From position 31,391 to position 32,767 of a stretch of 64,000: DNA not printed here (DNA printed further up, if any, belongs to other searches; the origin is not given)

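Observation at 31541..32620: Beta-hydroxyacid dehydrogenase fused to a His/Cys-rich metal-binding tail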

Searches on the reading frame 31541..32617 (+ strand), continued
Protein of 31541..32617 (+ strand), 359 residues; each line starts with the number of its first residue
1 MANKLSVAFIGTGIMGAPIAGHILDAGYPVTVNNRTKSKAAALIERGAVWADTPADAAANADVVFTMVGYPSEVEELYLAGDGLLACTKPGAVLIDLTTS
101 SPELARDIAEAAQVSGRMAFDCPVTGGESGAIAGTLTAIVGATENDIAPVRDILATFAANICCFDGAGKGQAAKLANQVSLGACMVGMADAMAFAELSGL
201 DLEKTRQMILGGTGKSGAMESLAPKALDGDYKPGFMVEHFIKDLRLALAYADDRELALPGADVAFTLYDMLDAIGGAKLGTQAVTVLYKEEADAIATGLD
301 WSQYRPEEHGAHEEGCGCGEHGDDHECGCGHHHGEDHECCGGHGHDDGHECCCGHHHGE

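Call 37: predict_structure(alignment_id=A3)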
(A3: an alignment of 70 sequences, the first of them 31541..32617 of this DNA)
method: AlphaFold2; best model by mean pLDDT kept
length: 359 residues; sequences in the alignment: 70
mean_pLDDT: 80.3   pTM: 0.72
mean pLDDT of the five models: 80.3, 78.4, 78.3, 72.4, 71.2
residues with pLDDT >= 90: 159; 70-90: 128; 50-70: 20; < 50: 52
segments of 3 or more residues with pLDDT < 50: 310-359
pLDDT, mean of each block of 10 residues (from residue 1): 83 90 98 92 96 95 92 90 94 90 93 95 92 96 97 98 94 87 82 89 88 65 73 77 90 88 89 88 79 74 72 37 31 31 30 32
secondary structure, 60 per line:
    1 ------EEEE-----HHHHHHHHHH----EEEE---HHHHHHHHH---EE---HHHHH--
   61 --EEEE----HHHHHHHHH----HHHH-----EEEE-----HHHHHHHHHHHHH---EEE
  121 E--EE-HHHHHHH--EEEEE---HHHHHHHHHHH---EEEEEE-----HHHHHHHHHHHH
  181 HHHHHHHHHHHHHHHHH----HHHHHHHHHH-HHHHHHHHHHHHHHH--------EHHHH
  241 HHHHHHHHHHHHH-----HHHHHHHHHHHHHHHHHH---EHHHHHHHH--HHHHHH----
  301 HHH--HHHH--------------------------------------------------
elements in order: E7-10 H16-25 E30-33 H37-45 H54-58 E63-66 H71-79 H84-87 E93-96 H102-114 E118-121 H127-133 E136-140 H144-154 E158-163 H169-197 H202-211 H213-227 H237-253 H259-276 H281-288 H291-296 H306-309
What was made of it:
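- On Beta-hydroxyacid dehydrogenase (HIBADH / tartronate-semialdehyde reductase / 6PGDH-like) family: Helices are predicted with high pLDDT (call 37).
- On SlyD: pLDDT of about 30 for aa 310-359 (call 37).
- AlphaFold2 gives pLDDT of about 30 for aa 310-359 (call 37). It has moderate predicted structure (call 37). No structural contact between tail and core is predicted (call 37).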

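Call 41: fold_search(model_id=the predicted structure, library=pdb)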
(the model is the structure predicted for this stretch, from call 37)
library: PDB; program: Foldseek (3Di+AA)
matches with E <= 10: 1981; with E <= 0.001: 624
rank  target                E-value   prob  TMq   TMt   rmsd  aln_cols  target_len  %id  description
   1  5xvh                  1.4e-25  1.00  0.57  0.68  13.6       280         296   40  Crystal structure of the NADP+ and tartrate-bound complex of L-serine 3-dehydrogenase from the hyperthermophilic archaeo (released 2018-02-07)
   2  3ws7                  1.6e-25  1.00  0.55  0.66  13.7       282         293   39  The 1.18 A resolution structure of L-serine 3-dehydrogenase complexed with NADP+ and sulfate ion from the hyperthermophi (released 2015-03-04)
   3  3w6z                  8.8e-25  1.00  0.57  0.68  13.6       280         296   39  Crystal structure of NADP bound L-serine 3-dehydrogenase (K170M) from Hyperthermophilic Archaeon Pyrobaculum calidifonti (released 2014-01-15)
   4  3w6u                  9.3e-25  1.00  0.56  0.71  13.7       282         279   39  Crystal structure of NADP bound L-serine 3-dehydrogenase from Hyperthermophilic Archaeon Pyrobaculum calidifontis (released 2014-01-15)
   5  1vpd                  2.2e-24  1.00  0.57  0.69  14.4       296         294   32  X-Ray Crystal Structure of Tartronate Semialdehyde Reductase [Salmonella Typhimurium LT2] (released 2004-10-26)
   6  2gf2_B                1.7e-23  1.00  0.57  0.69  13.7       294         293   28  Crystal structure of human hydroxyisobutyrate dehydrogenase (released 2006-04-04)
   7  6sm7_A                2.5e-23  1.00  0.71  0.85   3.5       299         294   26  Crystal structure of SLA Reductase YihU from E. Coli (released 2020-08-12)
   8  9rb2_B                3.2e-23  1.00  0.57  0.68  14.1       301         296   31  Crystal Structure of glxR (released 2025-12-24)
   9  2gf2_D                3.6e-23  1.00  0.56  0.68  13.9       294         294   30  Crystal structure of human hydroxyisobutyrate dehydrogenase (released 2006-04-04)
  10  6sm7_B                5.0e-23  1.00  0.71  0.85   3.4       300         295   26  Crystal structure of SLA Reductase YihU from E. Coli (released 2020-08-12)
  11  9rb2_A                5.0e-23  1.00  0.56  0.67  14.2       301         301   30  Crystal Structure of glxR (released 2025-12-24)
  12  9rb2_D                5.6e-23  1.00  0.57  0.68  14.1       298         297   31  Crystal Structure of glxR (released 2025-12-24)
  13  3cky_C                6.0e-23  1.00  0.57  0.68  14.4       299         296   30  Structural and Kinetic Properties of a beta-hydroxyacid dehydrogenase involved in nicotinate fermentation (released 2008-08-26)
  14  2gf2_A                8.9e-23  1.00  0.56  0.67  13.9       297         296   30  Crystal structure of human hydroxyisobutyrate dehydrogenase (released 2006-04-04)
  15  9rfa_A                9.4e-23  1.00  0.55  0.65  13.9       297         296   31  Apo structure of glxR (released 2025-12-24)
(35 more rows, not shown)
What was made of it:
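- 31559..32404 (+): Catalytic core, aa 7-288: Rossmann NAD(P)-binding domain, all-alpha domain, and the catalytic Lys174 in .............. Foldseek gives E = 1.4e-25 to 5XVH (call 41).
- On Beta-hydroxyacid dehydrogenase (HIBADH / tartronate-semialdehyde reductase / 6PGDH-like) family: Foldseek against PDB: the top 50 hits are all HIBADH-family enzymes, E down to 1.4e-25, TM up to 0.85 (call 41).
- On SlyD: The fold is HIBADH (call 41).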

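Call 46: find_homologous_proteins(query=A4, max_evalue=1e-30)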
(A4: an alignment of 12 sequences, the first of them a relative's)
Query A4 (12 sequences) (359 aa, profile of the alignment): 2436 proteins with E <= 1e-30 among 8000 candidates; the best 120 are listed.
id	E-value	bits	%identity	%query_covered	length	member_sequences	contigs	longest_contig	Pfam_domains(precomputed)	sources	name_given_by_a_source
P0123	1.7e-152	526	100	100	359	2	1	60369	PF03446.22,PF02826.26,PF03807.24,PF14833.12,PF01488.27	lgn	-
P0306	2.8e-152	525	65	99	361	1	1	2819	PF03446.22,PF02826.26,PF03807.24,PF14833.12,PF01488.27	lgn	-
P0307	9.6e-152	523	67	87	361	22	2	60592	PF03446.22,PF02826.26,PF03807.24,PF14833.12,PF02737.25,PF01488.27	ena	-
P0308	2.2e-151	522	65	88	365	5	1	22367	PF03446.22,PF03807.24,PF14833.12,PF01488.27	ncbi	-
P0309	4.2e-151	521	65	89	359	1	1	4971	PF03446.22,PF02826.26,PF13460.13,PF01262.28,PF03807.24,PF14833.12,PF02737.25,PF01488.27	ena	-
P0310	5.7e-151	521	65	99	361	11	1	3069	PF03446.22,PF02826.26,PF03807.24,PF14833.12,PF02737.25,PF01488.27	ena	-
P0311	6.4e-151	521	65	89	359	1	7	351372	PF03446.22,PF02826.26,PF13460.13,PF01262.28,PF03807.24,PF14833.12,PF02737.25,PF01488.27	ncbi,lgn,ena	-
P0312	9.8e-151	520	65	89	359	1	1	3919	PF03446.22,PF02826.26,PF13460.13,PF01262.28,PF03807.24,PF14833.12,PF02737.25,PF01488.27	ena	-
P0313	1.2e-150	520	65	89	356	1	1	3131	PF03446.22,PF02826.26,PF01262.28,PF03807.24,PF14833.12,PF02737.25,PF01488.27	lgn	-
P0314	1.2e-150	520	62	93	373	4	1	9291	PF03446.22,PF03807.24,PF14833.12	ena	-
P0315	1.2e-150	520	66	89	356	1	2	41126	PF03446.22,PF02826.26,PF01262.28,PF03807.24,PF14833.12,PF02737.25,PF01488.27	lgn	-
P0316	1.9e-150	519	65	89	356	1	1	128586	PF03446.22,PF02826.26,PF13460.13,PF01262.28,PF03807.24,PF14833.12,PF02737.25,PF01488.27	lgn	-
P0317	2.1e-150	519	65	89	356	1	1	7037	PF03446.22,PF02826.26,PF01262.28,PF03807.24,PF14833.12,PF02737.25,PF01488.27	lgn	-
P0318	7.1e-150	517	65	94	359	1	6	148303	PF03446.22,PF02826.26,PF03807.24,PF14833.12,PF01488.27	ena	-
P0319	7.4e-150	517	65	89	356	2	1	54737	PF03446.22,PF02826.26,PF01262.28,PF03807.24,PF14833.12,PF02737.25,PF01488.27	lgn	-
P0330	3.8e-149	515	64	95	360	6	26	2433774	PF03446.22,PF03807.24,PF14833.12,PF02737.25,PF01488.27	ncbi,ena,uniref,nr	ncbi:NAD(P)-dependent oxidoreductase [Thermophilibacter mediterraneus]|uniref:NAD(P)-dependent oxido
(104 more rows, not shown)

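Call 51: find_encoding_contigs(protein=P0015, flank=3000, max_places=2)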
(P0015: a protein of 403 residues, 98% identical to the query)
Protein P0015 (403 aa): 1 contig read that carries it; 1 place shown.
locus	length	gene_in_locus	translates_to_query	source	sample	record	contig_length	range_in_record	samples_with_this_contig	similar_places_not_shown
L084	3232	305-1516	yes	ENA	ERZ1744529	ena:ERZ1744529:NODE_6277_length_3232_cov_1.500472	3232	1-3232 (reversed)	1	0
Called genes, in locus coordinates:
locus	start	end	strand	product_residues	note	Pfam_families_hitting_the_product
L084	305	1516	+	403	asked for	PF03446:NAD_binding_2, PF14833:NAD_binding_11, PF07683:CobW_C (weak)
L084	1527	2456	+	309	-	PF02492:cobW (weak), PF21537:DUF1980_C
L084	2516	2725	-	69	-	PF04023:FeoA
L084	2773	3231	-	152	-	?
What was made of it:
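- The CobW_C chimera sits on a contig of 1.5x coverage (call 51).
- Tried and rejected: I rejected this because the contig has 1.5x coverage and continues into a COG0523/FeoA locus (call 51).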

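Call 52: find_encoding_contigs(protein=P0330, flank=8000, max_places=1)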
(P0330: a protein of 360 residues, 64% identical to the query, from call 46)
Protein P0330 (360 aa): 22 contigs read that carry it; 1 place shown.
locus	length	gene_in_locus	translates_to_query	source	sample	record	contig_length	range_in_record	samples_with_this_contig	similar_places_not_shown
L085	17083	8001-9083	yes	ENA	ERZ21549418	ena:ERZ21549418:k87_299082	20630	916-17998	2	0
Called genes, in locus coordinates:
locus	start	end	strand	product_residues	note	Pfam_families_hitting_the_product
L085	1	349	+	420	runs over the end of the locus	?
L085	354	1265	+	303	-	PF00398:RrnaAD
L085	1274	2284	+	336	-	PF01026:TatD_DNase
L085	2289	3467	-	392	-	-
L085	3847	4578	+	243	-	PF18912:DZR_2 (weak), PF00156:Pribosyltran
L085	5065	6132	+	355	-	PF00497:SBP_bac_3 (faint)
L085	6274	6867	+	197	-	PF02482:Ribosomal_S30AE, PF16321:Ribosom_S30AE_C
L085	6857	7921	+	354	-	PF02645:DegV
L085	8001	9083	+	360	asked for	PF01488:Shikimate_DH, PF02737:3HCDH_N (faint), PF03446:NAD_binding_2, PF03807:F420_oxidored, PF14833:NAD_binding_11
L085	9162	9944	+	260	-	PF01936:NYN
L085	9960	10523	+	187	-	-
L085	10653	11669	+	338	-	-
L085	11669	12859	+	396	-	PF04463:2-thiour_desulf, PF01048:PNP_UDP_1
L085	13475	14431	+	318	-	-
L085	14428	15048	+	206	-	-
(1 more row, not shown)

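Call 54: find_encoding_contigs(protein=P0269, flank=8000, max_places=1)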
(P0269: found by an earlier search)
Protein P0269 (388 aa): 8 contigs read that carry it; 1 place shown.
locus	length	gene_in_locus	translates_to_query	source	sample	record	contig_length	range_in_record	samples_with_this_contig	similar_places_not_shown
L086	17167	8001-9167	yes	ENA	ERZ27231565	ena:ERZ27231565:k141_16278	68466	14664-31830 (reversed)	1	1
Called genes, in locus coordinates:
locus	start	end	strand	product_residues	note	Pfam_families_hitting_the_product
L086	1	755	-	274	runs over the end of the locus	PF00702:Hydrolase, PF08282:Hydrolase_3, PF05116:S6PP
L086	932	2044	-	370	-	PF00465:Fe-ADH, PF25137:ADH_Fe_C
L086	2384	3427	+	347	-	PF03812:KdgT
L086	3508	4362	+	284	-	PF00156:Pribosyltran (weak)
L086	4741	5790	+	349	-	PF00497:SBP_bac_3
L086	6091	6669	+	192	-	PF02482:Ribosomal_S30AE, PF16321:Ribosom_S30AE_C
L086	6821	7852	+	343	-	PF02645:DegV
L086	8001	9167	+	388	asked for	PF01488:Shikimate_DH (weak), PF02826:2-Hacid_dh_C (faint), PF03446:NAD_binding_2, PF03807:F420_oxidored (weak), PF14833:NAD_binding_11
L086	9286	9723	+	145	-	-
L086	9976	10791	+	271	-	PF01936:NYN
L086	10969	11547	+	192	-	-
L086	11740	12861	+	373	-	-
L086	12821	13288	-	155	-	-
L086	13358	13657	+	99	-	-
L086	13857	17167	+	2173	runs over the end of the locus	PF07554:FIVAR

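Call 55: find_encoding_contigs(protein=P0283, flank=8000, max_places=1)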
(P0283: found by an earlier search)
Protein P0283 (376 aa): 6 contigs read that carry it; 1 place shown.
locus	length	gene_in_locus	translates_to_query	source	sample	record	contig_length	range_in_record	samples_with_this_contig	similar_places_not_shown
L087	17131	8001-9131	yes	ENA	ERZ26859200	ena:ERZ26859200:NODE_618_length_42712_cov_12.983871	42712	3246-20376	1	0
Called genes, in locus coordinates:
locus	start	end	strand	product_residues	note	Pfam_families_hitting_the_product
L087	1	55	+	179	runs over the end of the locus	PF02367:TsaE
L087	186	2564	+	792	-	PF00814:TsaD, PF13673:Acetyltransf_10, PF00583:Acetyltransf_1, PF13508:Acetyltransf_7, PF00814:TsaD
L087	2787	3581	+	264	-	PF18912:DZR_2 (weak), PF00156:Pribosyltran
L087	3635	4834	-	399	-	PF00817:IMS, PF14520:HHH_5 (weak), PF11799:IMS_C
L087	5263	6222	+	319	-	PF00497:SBP_bac_3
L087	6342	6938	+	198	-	PF02482:Ribosomal_S30AE, PF16321:Ribosom_S30AE_C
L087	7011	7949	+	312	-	PF02645:DegV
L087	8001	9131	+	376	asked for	PF01488:Shikimate_DH, PF02737:3HCDH_N (faint), PF02826:2-Hacid_dh_C (weak), PF03446:NAD_binding_2, PF03807:F420_oxidored, PF07991:KARI_N (faint), PF14833:NAD_binding_11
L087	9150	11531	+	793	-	PF22020:RlmL_1st, PF02926:THUMP, PF01170:UPF0020 (weak), PF10672:Methyltrans_SAM, PF03602:Cons_hypoth95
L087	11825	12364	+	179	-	-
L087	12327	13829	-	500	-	PF01969:Ni_insertion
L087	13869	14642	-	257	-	PF00731:AIRC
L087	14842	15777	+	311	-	PF01112:Asparaginase_2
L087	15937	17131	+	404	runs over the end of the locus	-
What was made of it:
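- An orthologue without a His/Cys tail lies 3 kb from larC/larB, so a Ni-using lineage manages without the tail (call 55).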

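Call 64: find_encoding_contigs(protein=P0024, flank=1500, max_places=3)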
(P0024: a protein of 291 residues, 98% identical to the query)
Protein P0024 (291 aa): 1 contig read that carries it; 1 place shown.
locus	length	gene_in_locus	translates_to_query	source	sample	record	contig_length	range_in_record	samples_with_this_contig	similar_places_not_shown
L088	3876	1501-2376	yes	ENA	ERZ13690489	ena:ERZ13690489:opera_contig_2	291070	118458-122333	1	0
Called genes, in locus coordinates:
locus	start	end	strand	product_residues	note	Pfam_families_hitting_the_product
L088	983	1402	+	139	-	PF02645:DegV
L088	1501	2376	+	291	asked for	PF01488:Shikimate_DH (weak), PF03446:NAD_binding_2, PF03807:F420_oxidored, PF14833:NAD_binding_11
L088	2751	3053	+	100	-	PF16321:Ribosom_S30AE_C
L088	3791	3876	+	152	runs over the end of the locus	PF00497:SBP_bac_3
